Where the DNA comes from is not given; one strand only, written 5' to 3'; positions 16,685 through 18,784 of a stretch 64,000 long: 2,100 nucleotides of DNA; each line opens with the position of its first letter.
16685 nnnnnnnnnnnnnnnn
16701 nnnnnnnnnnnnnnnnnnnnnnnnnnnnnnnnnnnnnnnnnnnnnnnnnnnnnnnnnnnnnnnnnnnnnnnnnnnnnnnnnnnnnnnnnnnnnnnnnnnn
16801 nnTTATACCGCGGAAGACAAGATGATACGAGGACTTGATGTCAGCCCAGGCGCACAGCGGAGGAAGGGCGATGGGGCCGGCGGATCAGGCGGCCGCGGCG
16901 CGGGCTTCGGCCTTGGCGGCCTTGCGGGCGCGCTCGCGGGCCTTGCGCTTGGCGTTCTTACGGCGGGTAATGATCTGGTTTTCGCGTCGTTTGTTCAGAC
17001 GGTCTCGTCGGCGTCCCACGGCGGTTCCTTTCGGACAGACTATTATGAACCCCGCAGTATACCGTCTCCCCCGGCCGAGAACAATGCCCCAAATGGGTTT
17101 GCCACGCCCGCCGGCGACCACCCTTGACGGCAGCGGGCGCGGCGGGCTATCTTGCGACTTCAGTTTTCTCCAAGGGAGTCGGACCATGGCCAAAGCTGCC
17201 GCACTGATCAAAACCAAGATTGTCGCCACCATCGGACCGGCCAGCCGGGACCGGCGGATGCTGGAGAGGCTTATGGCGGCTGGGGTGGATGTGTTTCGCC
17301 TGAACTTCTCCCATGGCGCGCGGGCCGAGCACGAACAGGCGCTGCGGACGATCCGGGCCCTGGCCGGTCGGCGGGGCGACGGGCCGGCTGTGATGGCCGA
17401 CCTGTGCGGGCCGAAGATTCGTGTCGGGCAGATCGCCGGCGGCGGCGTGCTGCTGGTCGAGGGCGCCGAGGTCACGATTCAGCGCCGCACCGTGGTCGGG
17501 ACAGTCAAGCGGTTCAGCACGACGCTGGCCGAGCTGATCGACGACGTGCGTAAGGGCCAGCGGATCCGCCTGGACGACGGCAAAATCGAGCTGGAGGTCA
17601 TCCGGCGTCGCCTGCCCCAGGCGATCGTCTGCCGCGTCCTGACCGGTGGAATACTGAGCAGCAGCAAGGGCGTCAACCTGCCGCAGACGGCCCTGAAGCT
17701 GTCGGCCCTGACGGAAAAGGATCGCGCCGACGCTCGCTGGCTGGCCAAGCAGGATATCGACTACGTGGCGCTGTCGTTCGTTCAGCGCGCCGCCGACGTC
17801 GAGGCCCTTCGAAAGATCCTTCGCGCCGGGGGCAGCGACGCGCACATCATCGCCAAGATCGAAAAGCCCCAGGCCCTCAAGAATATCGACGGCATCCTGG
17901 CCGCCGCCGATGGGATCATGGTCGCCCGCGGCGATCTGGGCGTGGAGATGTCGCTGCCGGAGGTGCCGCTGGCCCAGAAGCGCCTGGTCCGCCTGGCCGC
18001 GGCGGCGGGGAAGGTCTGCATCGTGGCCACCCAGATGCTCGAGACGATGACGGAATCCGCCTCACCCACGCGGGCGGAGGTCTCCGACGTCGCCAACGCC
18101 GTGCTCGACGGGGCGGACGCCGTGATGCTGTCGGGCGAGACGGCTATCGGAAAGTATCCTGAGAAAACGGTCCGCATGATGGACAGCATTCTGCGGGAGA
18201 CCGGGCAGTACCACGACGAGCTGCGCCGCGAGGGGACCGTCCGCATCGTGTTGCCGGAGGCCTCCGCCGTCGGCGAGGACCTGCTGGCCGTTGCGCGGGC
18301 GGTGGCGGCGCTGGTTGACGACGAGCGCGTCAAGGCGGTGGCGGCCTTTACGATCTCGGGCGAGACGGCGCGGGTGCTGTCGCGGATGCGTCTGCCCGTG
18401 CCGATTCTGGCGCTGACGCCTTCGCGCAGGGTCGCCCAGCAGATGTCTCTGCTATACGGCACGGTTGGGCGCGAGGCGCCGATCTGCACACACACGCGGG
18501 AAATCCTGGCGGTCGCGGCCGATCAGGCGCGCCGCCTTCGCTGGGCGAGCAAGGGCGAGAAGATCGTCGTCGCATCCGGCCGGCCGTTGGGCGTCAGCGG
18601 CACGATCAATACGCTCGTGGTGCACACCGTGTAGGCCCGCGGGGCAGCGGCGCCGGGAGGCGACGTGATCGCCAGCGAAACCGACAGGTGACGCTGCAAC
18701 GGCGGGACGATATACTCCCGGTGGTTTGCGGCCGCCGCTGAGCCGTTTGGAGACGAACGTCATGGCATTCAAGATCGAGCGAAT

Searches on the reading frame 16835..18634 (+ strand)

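Call 88: search_protein_families(library=pfam, proteins=[window:16835-18634:+], max_evalue=0.0001)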
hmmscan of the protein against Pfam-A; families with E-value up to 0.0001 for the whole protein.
window:16835-18634:+ (599 aa): 2 families
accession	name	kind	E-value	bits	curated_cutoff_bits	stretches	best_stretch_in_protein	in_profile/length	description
PF00224.27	PK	-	1.9e-108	362.9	30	1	126-446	3-328/328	Pyruvate kinase, barrel domain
PF02887.21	PK_C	-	1.6e-23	83.4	28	1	485-597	2-114/114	Pyruvate kinase, alpha/beta domain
